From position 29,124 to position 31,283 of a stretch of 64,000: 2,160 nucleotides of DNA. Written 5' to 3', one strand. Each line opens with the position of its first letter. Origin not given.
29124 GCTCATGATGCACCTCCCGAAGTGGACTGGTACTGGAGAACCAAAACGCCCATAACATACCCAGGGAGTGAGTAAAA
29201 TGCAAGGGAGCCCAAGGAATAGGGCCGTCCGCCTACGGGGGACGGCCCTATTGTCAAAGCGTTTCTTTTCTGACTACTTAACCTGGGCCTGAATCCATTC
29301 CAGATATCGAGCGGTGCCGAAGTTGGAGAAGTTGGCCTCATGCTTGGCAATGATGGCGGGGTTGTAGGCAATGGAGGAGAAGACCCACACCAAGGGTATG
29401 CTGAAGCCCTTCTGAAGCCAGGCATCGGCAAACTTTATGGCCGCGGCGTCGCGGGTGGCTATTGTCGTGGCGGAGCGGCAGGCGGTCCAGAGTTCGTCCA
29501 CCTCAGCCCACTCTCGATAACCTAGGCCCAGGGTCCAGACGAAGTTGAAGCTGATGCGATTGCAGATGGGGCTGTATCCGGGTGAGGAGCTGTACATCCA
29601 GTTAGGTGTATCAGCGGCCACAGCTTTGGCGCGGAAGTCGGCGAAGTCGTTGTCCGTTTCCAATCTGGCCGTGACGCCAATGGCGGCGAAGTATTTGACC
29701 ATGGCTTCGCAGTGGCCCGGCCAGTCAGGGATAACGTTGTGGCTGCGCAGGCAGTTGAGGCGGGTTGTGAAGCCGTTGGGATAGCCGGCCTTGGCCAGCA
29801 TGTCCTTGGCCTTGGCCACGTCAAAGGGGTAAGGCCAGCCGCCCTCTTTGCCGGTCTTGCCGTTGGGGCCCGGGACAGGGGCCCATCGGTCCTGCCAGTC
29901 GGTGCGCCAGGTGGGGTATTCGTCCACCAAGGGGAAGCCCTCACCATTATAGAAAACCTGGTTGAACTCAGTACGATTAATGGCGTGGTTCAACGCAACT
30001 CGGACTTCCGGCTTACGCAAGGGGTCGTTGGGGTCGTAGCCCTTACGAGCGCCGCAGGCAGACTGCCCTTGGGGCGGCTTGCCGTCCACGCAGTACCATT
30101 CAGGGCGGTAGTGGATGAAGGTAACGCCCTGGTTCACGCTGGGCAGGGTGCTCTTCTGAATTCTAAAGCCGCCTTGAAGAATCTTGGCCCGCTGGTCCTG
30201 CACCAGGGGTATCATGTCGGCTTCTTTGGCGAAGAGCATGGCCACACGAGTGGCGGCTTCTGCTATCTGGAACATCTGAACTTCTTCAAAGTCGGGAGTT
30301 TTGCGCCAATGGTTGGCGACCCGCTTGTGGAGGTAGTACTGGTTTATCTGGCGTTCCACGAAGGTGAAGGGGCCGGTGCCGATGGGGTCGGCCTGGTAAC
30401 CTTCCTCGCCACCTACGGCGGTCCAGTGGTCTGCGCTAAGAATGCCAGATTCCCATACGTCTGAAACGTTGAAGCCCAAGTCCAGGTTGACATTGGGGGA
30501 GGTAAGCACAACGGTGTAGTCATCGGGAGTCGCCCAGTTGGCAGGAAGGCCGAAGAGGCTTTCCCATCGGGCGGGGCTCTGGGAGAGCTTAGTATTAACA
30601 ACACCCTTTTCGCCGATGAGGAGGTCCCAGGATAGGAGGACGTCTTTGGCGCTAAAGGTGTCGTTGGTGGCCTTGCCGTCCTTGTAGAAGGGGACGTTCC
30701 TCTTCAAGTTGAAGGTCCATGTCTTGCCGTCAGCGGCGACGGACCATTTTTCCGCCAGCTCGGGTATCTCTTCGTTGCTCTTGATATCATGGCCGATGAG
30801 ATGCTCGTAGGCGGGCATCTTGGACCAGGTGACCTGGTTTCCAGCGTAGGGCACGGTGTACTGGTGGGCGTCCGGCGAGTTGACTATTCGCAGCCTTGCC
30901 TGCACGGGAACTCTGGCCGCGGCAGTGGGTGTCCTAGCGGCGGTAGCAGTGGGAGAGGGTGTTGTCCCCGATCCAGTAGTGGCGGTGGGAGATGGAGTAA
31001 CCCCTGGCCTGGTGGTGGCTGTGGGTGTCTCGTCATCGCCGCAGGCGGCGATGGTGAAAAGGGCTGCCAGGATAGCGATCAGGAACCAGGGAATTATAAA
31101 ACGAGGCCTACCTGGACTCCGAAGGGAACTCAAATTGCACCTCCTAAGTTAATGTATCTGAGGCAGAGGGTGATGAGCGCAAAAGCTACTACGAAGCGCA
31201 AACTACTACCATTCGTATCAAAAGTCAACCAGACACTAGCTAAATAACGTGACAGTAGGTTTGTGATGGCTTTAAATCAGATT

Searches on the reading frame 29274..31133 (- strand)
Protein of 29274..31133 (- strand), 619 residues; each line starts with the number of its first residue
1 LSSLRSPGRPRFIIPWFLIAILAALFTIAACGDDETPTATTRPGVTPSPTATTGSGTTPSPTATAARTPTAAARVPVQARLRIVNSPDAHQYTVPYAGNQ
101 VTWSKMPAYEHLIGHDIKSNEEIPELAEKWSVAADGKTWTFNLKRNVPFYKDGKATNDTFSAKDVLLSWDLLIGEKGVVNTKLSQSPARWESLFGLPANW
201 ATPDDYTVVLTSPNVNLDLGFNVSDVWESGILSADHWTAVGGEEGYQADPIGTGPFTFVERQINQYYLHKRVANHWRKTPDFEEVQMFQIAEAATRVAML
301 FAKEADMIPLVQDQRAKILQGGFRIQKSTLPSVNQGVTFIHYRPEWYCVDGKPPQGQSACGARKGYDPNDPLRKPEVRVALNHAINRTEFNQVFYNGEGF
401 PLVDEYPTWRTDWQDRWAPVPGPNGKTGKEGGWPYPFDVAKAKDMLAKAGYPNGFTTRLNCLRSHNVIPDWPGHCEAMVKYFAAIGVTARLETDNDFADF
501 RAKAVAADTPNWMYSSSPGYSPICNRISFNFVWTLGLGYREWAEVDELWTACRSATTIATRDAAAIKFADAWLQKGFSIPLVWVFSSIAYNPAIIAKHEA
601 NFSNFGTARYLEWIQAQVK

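Call 89: search_protein_families(library=pfam, proteins=[window:29274-31133:-], max_evalue=0.00001)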
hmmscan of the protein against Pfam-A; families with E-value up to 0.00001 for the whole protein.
window:29274-31133:- (619 aa): 1 family
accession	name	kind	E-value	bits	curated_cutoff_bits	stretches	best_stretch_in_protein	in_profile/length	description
PF00496.27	SBP_bac_5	-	3.3e-47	161.8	32.4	1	123-521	3-351/368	Bacterial extracellular solute-binding proteins, family 5 Middle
